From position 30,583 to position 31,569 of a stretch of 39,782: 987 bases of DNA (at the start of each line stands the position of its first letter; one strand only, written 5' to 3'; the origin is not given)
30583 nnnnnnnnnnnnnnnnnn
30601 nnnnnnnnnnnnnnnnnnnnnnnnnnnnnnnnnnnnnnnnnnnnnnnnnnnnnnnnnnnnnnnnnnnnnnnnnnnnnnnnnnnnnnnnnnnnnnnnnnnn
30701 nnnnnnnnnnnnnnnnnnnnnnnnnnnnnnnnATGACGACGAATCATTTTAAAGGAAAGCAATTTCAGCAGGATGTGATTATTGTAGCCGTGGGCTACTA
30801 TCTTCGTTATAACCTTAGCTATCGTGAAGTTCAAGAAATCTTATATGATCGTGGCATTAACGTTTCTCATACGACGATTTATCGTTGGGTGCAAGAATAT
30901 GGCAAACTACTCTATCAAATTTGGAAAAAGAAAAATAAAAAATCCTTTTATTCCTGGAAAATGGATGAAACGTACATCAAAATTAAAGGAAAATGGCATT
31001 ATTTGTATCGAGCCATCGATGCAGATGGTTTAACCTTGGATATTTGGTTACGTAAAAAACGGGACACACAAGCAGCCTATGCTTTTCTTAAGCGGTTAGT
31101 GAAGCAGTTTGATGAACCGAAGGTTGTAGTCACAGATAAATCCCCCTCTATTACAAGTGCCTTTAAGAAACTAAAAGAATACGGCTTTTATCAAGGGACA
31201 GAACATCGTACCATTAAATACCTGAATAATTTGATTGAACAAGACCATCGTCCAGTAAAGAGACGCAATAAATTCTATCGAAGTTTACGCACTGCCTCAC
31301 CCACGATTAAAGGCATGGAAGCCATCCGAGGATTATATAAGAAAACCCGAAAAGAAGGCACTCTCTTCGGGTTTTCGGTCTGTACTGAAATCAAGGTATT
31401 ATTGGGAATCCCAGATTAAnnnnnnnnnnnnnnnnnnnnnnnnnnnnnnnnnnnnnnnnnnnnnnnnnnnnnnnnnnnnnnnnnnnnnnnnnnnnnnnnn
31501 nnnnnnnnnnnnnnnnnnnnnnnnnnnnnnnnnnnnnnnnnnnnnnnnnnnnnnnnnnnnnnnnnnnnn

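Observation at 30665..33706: The cat segment carries the signature of a circular intermediate captured between two IS1216 copies: the inner flanks share the 8-bp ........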

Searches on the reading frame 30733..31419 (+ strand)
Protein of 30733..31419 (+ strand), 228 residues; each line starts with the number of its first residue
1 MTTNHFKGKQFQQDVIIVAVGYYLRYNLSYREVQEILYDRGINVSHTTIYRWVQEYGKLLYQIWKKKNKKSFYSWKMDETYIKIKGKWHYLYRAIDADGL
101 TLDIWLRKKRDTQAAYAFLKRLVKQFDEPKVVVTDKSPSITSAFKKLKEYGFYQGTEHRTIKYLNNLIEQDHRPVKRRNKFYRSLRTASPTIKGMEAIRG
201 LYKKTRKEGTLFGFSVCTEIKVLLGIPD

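Call 10: search_protein_families(library=pfam, proteins=[window:30733-31419:+], max_evalue=0.01)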
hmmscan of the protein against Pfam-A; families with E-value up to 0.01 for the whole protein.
window:30733-31419:+ (228 aa): 3 families
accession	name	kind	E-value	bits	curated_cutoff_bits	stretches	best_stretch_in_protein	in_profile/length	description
PF13610.12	DDE_Tnp_IS240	-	5.3e-41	140.4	27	1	74-204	3-138/139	DDE domain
PF00665.32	rve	-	7.9e-12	45.8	32.6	1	70-148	3-88/102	Integrase core domain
PF03050.20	DDE_Tnp_IS66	-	0.00076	19.4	23.1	1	30-121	23-125/284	Transposase IS66 family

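Call 11: search_protein_families(library=ncbifam, proteins=[window:30733-31419:+], max_evalue=0.01)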
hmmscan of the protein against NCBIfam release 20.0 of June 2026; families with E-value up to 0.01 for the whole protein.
window:30733-31419:+ (228 aa): 8 families
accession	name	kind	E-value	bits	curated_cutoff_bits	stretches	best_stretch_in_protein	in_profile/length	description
NF033587.1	transpos_IS6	equivalog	6e-78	261.2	125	1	6-202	1-201/202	IS6 family transposase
NF041731.2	transpos_ISH6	equivalog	1.5e-10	40.4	240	1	26-188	126-290/414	ISH6 family transposase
NF033516.0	transpos_IS3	equivalog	4.3e-08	32.8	160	1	26-206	148-355/369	IS3 family transposase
NF033517.1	transpos_IS66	equivalog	3.8e-07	29.5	180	1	25-121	101-202/387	IS66 family transposase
NF033577.2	transpos_IS481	equivalog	7e-07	29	224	1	17-162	65-222/284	IS481 family transposase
NF033545.0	transpos_IS630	equivalog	7.9e-05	22.2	100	0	83-139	177-234/299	IS630 family transposase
NF033558.1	transpos_IS1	equivalog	8.3e-05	22.6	100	1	40-148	63-171/199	IS1 family transposase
NF033529.1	transpos_ISLre2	equivalog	0.0023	17.2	200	1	27-103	48-112/382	ISLre2 family transposase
